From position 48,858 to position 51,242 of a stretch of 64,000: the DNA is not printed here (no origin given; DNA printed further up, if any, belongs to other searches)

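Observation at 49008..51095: Bacterial-type CBS-DHH-DHHA2 (family II) pyrophosphatase in a eukaryotic chromosome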

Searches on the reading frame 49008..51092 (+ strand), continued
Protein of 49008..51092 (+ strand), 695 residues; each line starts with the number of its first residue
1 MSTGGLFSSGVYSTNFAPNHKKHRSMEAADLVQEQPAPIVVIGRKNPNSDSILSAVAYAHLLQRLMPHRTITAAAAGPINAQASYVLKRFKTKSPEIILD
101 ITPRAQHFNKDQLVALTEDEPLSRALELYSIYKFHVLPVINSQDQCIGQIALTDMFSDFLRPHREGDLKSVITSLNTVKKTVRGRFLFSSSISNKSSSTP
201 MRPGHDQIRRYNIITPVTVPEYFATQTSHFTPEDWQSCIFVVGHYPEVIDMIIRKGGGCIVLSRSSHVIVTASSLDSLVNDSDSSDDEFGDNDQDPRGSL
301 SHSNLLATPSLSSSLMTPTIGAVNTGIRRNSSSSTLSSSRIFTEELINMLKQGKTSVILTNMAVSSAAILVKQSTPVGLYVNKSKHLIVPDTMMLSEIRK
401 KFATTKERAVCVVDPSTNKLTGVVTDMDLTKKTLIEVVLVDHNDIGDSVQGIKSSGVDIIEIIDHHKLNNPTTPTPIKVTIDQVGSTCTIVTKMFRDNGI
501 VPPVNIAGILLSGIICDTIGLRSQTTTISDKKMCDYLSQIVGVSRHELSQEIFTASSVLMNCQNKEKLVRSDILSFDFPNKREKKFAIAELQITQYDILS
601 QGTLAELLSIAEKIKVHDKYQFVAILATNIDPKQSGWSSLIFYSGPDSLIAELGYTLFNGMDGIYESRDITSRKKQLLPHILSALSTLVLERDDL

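Call 27: find_homologous_proteins(query=A2, max_evalue=1e-30)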
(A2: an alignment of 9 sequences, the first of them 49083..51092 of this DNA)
Query A2 (9 sequences) (670 aa, profile of the alignment): 139 proteins with E <= 1e-30 among 8000 candidates; the best 120 are listed.
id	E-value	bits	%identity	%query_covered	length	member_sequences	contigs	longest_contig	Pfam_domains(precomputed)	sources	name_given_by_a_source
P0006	5.1e-297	1005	42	53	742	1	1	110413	PF01368.28,PF00571.34,PF02833.20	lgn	-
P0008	4.6e-292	989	36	97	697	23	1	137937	PF01368.28,PF00571.34,PF02833.20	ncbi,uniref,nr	ncbi:Manganese-dependent inorganic pyrophosphatase/ putative DHHA2 domain protein [Giardia duodenali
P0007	2.3e-281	953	38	96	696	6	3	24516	PF01368.28,PF00571.34,PF02833.20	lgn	-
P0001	1.0e-272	925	100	100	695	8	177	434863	PF01368.28,PF00571.34,PF02833.20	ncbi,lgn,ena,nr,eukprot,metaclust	ncbi:Manganese-dependent inorganic pyrophosphatase [Giardia duodenalis]|nr:Manganese-dependent inorg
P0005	9.1e-267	905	49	99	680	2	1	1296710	PF01368.28,PF00571.34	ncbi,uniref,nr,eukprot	ncbi:putative Manganese-dependent inorganic pyrophosphatase [Giardia muris]|uniref:Putative Manganes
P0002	2.2e-263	894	90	100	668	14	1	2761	PF01368.28,PF00571.34,PF02833.20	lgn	-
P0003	7.3e-262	889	85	100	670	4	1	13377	PF01368.28,PF00571.34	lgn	-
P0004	1.4e-259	881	84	99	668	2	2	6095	PF01368.28,PF00571.34,PF02833.20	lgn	-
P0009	1.8e-115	405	34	55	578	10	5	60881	PF01368.28,PF07085.18,PF00571.34,PF02833.20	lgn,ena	-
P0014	2.0e-113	398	31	52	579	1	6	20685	PF01368.28,PF07085.18,PF00571.34,PF02833.20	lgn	-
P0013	5.4e-113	397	31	55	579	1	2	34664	PF01368.28,PF07085.18,PF00571.34,PF02833.20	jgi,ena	-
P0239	4.3e-112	394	30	52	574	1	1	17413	PF01368.28,PF07085.18,PF00571.34,PF02833.20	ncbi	ncbi:MAG: hypothetical protein RIQ79_2491 [Verrucomicrobiota bacterium]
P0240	1.4e-111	392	34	47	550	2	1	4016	PF01368.28,PF07085.18,PF00571.34,PF02833.20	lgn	-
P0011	7.9e-111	390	32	52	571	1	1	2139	PF01368.28,PF07085.18,PF00571.34,PF02833.20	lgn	-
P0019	9.3e-111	389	34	45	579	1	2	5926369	PF01368.28,PF07085.18,PF00571.34,PF02833.20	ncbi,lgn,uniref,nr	ncbi:putative manganese-dependent inorganic diphosphatase [Synoicihabitans lomoniglobus]|uniref:inor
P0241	1.5e-110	389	34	51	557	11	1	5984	PF01368.28,PF07085.18,PF00571.34,PF02833.20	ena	-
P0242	2.3e-110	388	30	51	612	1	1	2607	PF01368.28,PF07085.18,PF00571.34,PF02833.20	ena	-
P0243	2.3e-109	385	31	51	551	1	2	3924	PF01368.28,PF07085.18,PF00571.34,PF02833.20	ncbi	-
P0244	3.1e-109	384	32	51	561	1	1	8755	PF01368.28,PF07085.18,PF00571.34,PF02833.20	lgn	-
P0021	5.8e-108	380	30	51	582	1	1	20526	PF01368.28,PF07085.18,PF00571.34,PF02833.20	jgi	jgi:manganese-dependent inorganic pyrophosphatase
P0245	5.9e-108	380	31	51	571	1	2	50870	PF01368.28,PF07085.18,PF00571.34,PF02833.20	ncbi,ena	-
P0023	3.3e-107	378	30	55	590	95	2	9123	PF01368.28,PF07085.18,PF00571.34,PF02833.20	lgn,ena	-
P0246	3.5e-107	378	33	51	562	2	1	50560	PF01368.28,PF07085.18,PF00571.34,PF02833.20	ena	-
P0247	5.8e-107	377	31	51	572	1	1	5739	PF01368.28,PF07085.18,PF00571.34,PF02833.20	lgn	-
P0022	7.8e-107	376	29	51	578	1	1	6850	PF01368.28,PF07085.18,PF00571.34,PF02833.20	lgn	-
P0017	1.1e-105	373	32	55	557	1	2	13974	PF01368.28,PF07085.18,PF00571.34,PF02833.20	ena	-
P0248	5.6e-105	370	33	44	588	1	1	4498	PF01368.28,PF07085.18,PF00571.34,PF02833.20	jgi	-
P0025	9.6e-105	370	31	51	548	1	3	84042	PF01368.28,PF07085.18,PF00571.34,PF02833.20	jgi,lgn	-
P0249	1.0e-104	369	33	44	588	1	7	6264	PF01368.28,PF07085.18,PF00571.34,PF02833.20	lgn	-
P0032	1.3e-104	369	32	54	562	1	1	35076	PF01368.28,PF07085.18,PF00571.34,PF02833.20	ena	-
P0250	1.3e-103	366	32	44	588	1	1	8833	PF01368.28,PF07085.18,PF00571.34,PF02833.20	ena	-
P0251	1.8e-103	365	31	51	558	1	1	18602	PF01368.28,PF07085.18,PF00571.34,PF02833.20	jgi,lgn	-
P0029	2.2e-103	365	31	48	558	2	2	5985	PF01368.28,PF07085.18,PF00571.34,PF02833.20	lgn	-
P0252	1.4e-102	362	35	44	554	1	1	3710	PF01368.28,PF07085.18,PF00571.34,PF02833.20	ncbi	-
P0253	2.5e-102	362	35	43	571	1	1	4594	PF01368.28,PF07085.18,PF00571.34,PF02833.20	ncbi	ncbi:MAG: putative manganese-dependent inorganic diphosphatase, partial [Puniceicoccales bacterium]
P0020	4.6e-102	361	31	55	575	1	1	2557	PF01368.28,PF07085.18,PF00571.34,PF02833.20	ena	-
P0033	9.3e-102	360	31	44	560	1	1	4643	PF01368.28,PF07085.18,PF00571.34,PF02833.20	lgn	-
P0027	9.7e-101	356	30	55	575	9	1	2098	PF01368.28,PF07085.18,PF00571.34,PF02833.20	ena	-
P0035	1.4e-99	352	30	51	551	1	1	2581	PF01368.28,PF07085.18,PF00571.34,PF02833.20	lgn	-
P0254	3.3e-99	351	31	53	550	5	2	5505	PF01368.28,PF07085.18,PF00571.34,PF02833.20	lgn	-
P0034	9.9e-99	350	28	51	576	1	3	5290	PF01368.28,PF07085.18,PF00571.34,PF02833.20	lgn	-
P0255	1.7e-97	346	29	51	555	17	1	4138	PF01368.28,PF07085.18,PF00571.34,PF02833.20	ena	-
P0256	1.9e-97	345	30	51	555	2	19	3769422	PF01368.28,PF07085.18,PF00571.34,PF02833.20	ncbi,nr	ncbi:putative manganese-dependent inorganic diphosphatase [Treponema phagedenis]|nr:putative mangane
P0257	6.3e-96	340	27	54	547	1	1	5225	PF01368.28,PF07085.18,PF00571.34,PF02833.20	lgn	-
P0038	3.6e-95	338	26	56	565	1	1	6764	PF01368.28,PF07085.18,PF00571.34,PF02833.20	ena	-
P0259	2.8e-93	332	30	53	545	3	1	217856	PF01368.28,PF07085.18,PF00571.34,PF02833.20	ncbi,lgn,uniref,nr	ncbi:manganese-dependent inorganic pyrophosphatase [Hathewaya proteolytica DSM 3090]|uniref:inorgani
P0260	5.0e-93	331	32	55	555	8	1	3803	PF01368.28,PF07085.18,PF00571.34,PF02833.20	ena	-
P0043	6.7e-91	324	29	49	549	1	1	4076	PF01368.28,PF07085.18,PF00571.34,PF02833.20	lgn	-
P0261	1.6e-90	322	28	51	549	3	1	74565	PF01368.28,PF07085.18,PF00571.34,PF02833.20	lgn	-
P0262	1.7e-90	322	30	51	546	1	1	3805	PF01368.28,PF07085.18,PF00571.34,PF02833.20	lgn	-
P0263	2.6e-90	322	30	54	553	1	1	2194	PF01368.28,PF07085.18,PF00571.34,PF02833.20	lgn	-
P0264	5.1e-90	321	30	54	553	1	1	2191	PF01368.28,PF07085.18,PF00571.34,PF02833.20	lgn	-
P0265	6.8e-90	320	30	51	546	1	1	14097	PF01368.28,PF07085.18,PF00571.34,PF02833.20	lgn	-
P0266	1.1e-89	320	28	49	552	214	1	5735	PF01368.28,PF07085.18,PF00571.34,PF02833.20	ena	-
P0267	4.6e-89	318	31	54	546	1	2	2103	PF01368.28,PF07085.18,PF00571.34,PF02833.20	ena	-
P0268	8.7e-89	317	31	54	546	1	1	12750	PF01368.28,PF07085.18,PF00571.34,PF02833.20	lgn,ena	-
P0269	1.1e-88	316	31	54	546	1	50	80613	PF01368.28,PF07085.18,PF00571.34,PF02833.20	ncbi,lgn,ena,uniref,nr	ncbi:MAG TPA: putative manganese-dependent inorganic diphosphatase [Candidatus Erysipelatoclostridiu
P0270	1.2e-88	316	31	54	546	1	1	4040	PF01368.28,PF07085.18,PF00571.34,PF02833.20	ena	-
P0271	1.3e-88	316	28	54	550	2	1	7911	PF01368.28,PF07085.18,PF00571.34,PF02833.20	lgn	-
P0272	1.6e-88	316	28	51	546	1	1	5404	PF01368.28,PF07085.18,PF00571.34,PF02833.20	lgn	-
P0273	1.8e-88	316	30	54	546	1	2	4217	PF01368.28,PF07085.18,PF00571.34,PF02833.20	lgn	-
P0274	3.1e-88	315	27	54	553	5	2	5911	PF01368.28,PF07085.18,PF00571.34,PF02833.20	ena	-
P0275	3.6e-88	315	31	54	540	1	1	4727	PF01368.28,PF07085.18,PF00571.34,PF02833.20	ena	-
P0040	4.1e-88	315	28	56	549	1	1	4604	PF01368.28,PF07085.18,PF00571.34,PF02833.20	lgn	-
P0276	4.3e-88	314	31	54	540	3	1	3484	PF01368.28,PF07085.18,PF00571.34,PF02833.20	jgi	-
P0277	5.0e-88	314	34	52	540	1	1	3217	PF01368.28,PF07085.18,PF00571.34,PF02833.20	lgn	-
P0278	5.6e-88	314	33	52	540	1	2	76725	PF01368.28,PF07085.18,PF00571.34,PF02833.20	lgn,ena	-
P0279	9.2e-88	313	33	52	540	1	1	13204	PF01368.28,PF07085.18,PF00571.34,PF02833.20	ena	-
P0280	9.9e-88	313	33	52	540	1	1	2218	PF01368.28,PF07085.18,PF00571.34,PF02833.20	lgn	-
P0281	1.1e-87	313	27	51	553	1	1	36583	PF01368.28,PF07085.18,PF00571.34,PF02833.20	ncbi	-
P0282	2.4e-87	312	33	52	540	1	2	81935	PF01368.28,PF07085.18,PF00571.34,PF02833.20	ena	-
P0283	2.5e-87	312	29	53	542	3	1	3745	PF01368.28,PF07085.18,PF00571.34,PF02833.20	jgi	jgi:manganese-dependent inorganic pyrophosphatase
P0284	2.8e-87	312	24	96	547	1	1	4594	PF01368.28,PF07085.18,PF00571.34,PF02833.20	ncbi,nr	ncbi:MAG: putative manganese-dependent inorganic diphosphatase [Sphaerochaetaceae bacterium]|nr:puta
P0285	4.1e-87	311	33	52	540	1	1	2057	PF01368.28,PF07085.18,PF00571.34,PF02833.20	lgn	-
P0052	4.9e-87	311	29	50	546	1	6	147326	PF01368.28,PF07085.18,PF00571.34,PF02833.20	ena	-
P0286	5.5e-87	311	31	54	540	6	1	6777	PF01368.28,PF07085.18,PF00571.34,PF02833.20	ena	-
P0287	1.4e-86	309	28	48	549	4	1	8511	PF01368.28,PF07085.18,PF00571.34,PF02833.20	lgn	-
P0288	2.4e-86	309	30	54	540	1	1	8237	PF01368.28,PF07085.18,PF00571.34,PF02833.20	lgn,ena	-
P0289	2.8e-86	309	27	50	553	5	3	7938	PF01368.28,PF07085.18,PF00571.34,PF02833.20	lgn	-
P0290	5.3e-86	308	30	51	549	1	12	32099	PF01368.28,PF07085.18,PF00571.34,PF02833.20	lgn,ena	-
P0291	7.6e-86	307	29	54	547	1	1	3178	PF01368.28,PF07085.18,PF00571.34,PF02833.20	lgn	-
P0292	1.3e-85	306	32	54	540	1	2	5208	PF01368.28,PF07085.18,PF00571.34,PF02833.20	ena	-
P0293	1.1e-84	303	29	54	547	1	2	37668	PF01368.28,PF07085.18,PF00571.34,PF02833.20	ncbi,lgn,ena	-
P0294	1.4e-84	303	33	52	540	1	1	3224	PF01368.28,PF07085.18,PF00571.34,PF02833.20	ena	-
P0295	7.3e-84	300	27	49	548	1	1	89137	PF01368.28,PF07085.18,PF00571.34,PF02833.20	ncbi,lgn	ncbi:MAG: putative manganese-dependent inorganic diphosphatase [Bacillota bacterium]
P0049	1.3e-83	300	33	40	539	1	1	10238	PF01368.28,PF07085.18,PF00571.34,PF02833.20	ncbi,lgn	-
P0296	1.3e-83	300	28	59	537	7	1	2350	PF01368.28,PF07085.18,PF00571.34,PF02833.20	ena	-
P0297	1.5e-83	299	31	51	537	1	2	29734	PF01368.28,PF07085.18,PF00571.34,PF02833.20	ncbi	-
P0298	2.8e-83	299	27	58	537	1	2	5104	PF01368.28,PF07085.18,PF00571.34,PF02833.20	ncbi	-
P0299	9.2e-83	297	29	51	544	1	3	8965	PF01368.28,PF07085.18,PF00571.34,PF02833.20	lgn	-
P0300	1.2e-82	297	32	50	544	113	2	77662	PF01368.28,PF07085.18,PF00571.34,PF02833.20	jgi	-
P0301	3.3e-82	295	32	48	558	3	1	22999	PF01368.28,PF07085.18,PF00571.34,PF02833.20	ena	-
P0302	7.3e-82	294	28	48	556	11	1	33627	PF01368.28,PF07085.18,PF00571.34,PF02833.20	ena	-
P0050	6.0e-81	291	29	53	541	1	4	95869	PF01368.28,PF07085.18,PF00571.34,PF02833.20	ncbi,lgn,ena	-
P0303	1.4e-80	290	30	44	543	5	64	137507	PF01368.28,PF07085.18,PF00571.34,PF02833.20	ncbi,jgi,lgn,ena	ncbi:MAG: putative manganese-dependent inorganic diphosphatase [Sphaerochaetaceae bacterium]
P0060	2.5e-80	289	33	40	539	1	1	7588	PF01368.28,PF07085.18,PF00571.34,PF02833.20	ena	-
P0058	3.4e-80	288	34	40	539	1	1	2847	PF01368.28,PF07085.18,PF00571.34,PF02833.20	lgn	-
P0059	3.5e-80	288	34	40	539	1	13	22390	PF01368.28,PF07085.18,PF00571.34,PF02833.20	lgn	-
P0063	7.6e-80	287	34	40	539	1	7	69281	PF01368.28,PF07085.18,PF00571.34,PF02833.20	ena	-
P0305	1.9e-79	286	32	40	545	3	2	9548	PF01368.28,PF07085.18,PF00571.34,PF02833.20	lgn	-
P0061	2.5e-79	286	33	40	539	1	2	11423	PF01368.28,PF07085.18,PF00571.34,PF02833.20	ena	-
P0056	3.3e-79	285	29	49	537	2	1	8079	PF01368.28,PF07085.18,PF00571.34,PF02833.20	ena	-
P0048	1.3e-78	283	34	40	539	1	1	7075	PF01368.28,PF07085.18,PF00571.34,PF02833.20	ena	-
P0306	3.6e-78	282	35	38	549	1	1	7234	PF01368.28,PF07085.18,PF00571.34,PF02833.20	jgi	jgi:manganese-dependent inorganic pyrophosphatase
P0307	5.5e-78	281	29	40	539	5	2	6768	PF01368.28,PF07085.18,PF00571.34,PF02833.20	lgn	-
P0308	5.0e-77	278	29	54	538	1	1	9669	PF01368.28,PF07085.18,PF00571.34,PF02833.20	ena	-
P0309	9.9e-77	277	31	50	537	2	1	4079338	PF01368.28,PF07085.18,PF00571.34,PF02833.20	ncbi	ncbi:putative manganese-dependent inorganic diphosphatase [Clostridiaceae bacterium 35-E11]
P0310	1.2e-76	277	29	51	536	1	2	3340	PF01368.28,PF07085.18,PF00571.34,PF02833.20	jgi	-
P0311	1.3e-76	276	27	51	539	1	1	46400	PF01368.28,PF07085.18,PF00571.34,PF02833.20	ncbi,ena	-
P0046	1.8e-76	276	32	44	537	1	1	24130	PF01368.28,PF07085.18,PF00571.34,PF02833.20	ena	-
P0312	2.6e-76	276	28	54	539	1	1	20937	PF01368.28,PF07085.18,PF00571.34,PF02833.20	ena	-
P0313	3.6e-76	275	28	48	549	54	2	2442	PF01368.28,PF07085.18,PF00571.34,PF02833.20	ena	-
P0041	3.9e-76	275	24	97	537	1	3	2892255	PF01368.28,PF07085.18,PF00571.34,PF02833.20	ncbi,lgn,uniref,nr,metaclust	ncbi:Inorganic diphosphatase [Desulfotomaculum nigrificans CO-1-SRB]|uniref:inorganic diphosphatase 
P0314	7.6e-76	274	30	44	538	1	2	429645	PF01368.28,PF07085.18,PF00571.34,PF02833.20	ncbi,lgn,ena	-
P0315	1.2e-75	273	31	38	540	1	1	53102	PF01368.28,PF07085.18,PF00571.34,PF02833.20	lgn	-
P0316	3.2e-75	272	30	51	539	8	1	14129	PF01368.28,PF07085.18,PF00571.34,PF02833.20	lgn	-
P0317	6.9e-75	271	31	51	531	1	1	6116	PF01368.28,PF07085.18,PF00571.34,PF02833.20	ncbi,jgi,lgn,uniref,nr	ncbi:putative manganese-dependent inorganic diphosphatase [Tepidibacter formicigenes]|jgi:manganese-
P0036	9.0e-75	270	31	55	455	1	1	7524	PF01368.28,PF07085.18,PF00571.34,PF02833.20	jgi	jgi:manganese-dependent inorganic pyrophosphatase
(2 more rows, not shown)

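Call 37: find_encoding_contigs(protein=P0002, flank=1500, max_places=2)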
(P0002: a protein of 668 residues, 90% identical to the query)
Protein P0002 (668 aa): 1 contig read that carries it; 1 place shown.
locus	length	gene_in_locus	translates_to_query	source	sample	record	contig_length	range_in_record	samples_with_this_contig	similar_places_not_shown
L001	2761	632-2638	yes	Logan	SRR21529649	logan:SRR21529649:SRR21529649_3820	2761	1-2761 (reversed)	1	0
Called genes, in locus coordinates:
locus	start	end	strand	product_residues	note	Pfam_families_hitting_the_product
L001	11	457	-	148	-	PF00583:Acetyltransf_1, PF13673:Acetyltransf_10, PF13508:Acetyltransf_7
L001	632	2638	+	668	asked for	PF00571:CBS (weak), PF01368:DHH, PF02833:DHHA2 (weak)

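Call 38: find_encoding_contigs(protein=P0003, flank=3000, max_places=2)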
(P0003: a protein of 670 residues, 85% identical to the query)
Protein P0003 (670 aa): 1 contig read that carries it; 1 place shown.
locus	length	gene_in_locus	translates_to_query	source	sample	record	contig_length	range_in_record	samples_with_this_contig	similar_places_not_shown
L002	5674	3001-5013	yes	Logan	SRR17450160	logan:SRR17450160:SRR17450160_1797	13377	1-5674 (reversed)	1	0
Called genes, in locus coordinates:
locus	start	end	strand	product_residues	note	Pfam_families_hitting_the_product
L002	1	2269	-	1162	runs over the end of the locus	PF14580:LRR_9, PF12799:LRR_4 (weak), PF13855:LRR_8 (weak)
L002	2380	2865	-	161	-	PF00583:Acetyltransf_1, PF13673:Acetyltransf_10, PF13508:Acetyltransf_7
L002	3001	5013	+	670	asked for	PF00571:CBS (weak), PF01368:DHH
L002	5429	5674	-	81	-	?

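Call 39: find_encoding_contigs(protein=P0004, flank=1500, max_places=1)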
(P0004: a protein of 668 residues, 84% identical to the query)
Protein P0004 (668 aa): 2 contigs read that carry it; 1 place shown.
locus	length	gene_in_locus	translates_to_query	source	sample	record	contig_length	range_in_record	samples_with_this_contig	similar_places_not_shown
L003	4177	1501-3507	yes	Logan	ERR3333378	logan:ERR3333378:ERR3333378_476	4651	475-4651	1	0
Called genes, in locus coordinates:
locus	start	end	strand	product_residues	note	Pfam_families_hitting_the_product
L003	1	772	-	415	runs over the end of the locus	?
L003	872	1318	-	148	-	PF00583:Acetyltransf_1, PF13673:Acetyltransf_10, PF13508:Acetyltransf_7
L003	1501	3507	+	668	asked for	PF00571:CBS (faint), PF01368:DHH, PF02833:DHHA2 (weak)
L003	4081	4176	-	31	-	?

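Call 40: find_encoding_contigs(protein=P0008, flank=3000, max_places=1)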
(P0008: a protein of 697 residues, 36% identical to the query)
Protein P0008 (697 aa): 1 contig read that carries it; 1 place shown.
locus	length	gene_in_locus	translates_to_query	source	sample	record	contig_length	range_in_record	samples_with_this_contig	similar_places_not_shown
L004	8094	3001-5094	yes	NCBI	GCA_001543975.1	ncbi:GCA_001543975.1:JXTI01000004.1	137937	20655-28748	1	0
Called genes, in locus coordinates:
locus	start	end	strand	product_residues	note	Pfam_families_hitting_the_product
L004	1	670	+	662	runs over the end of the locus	-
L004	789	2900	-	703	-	-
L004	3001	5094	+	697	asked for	PF00571:CBS (weak), PF01368:DHH, PF00571:CBS (weak), PF02833:DHHA2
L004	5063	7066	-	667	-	-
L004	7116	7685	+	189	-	-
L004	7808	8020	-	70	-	-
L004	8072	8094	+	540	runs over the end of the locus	PF00481:PP2C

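Call 41: find_encoding_contigs(protein=P0007, flank=3000, max_places=1)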
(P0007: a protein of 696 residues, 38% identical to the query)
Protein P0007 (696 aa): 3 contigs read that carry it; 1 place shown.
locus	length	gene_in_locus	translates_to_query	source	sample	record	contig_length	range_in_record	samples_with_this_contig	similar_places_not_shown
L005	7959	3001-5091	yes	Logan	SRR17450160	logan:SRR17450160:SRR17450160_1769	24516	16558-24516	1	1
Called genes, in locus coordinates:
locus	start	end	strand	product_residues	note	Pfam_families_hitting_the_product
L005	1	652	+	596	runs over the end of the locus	-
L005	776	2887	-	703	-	-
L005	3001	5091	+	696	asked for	PF00571:CBS (weak), PF01368:DHH, PF00571:CBS (weak), PF02833:DHHA2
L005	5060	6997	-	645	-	-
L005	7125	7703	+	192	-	-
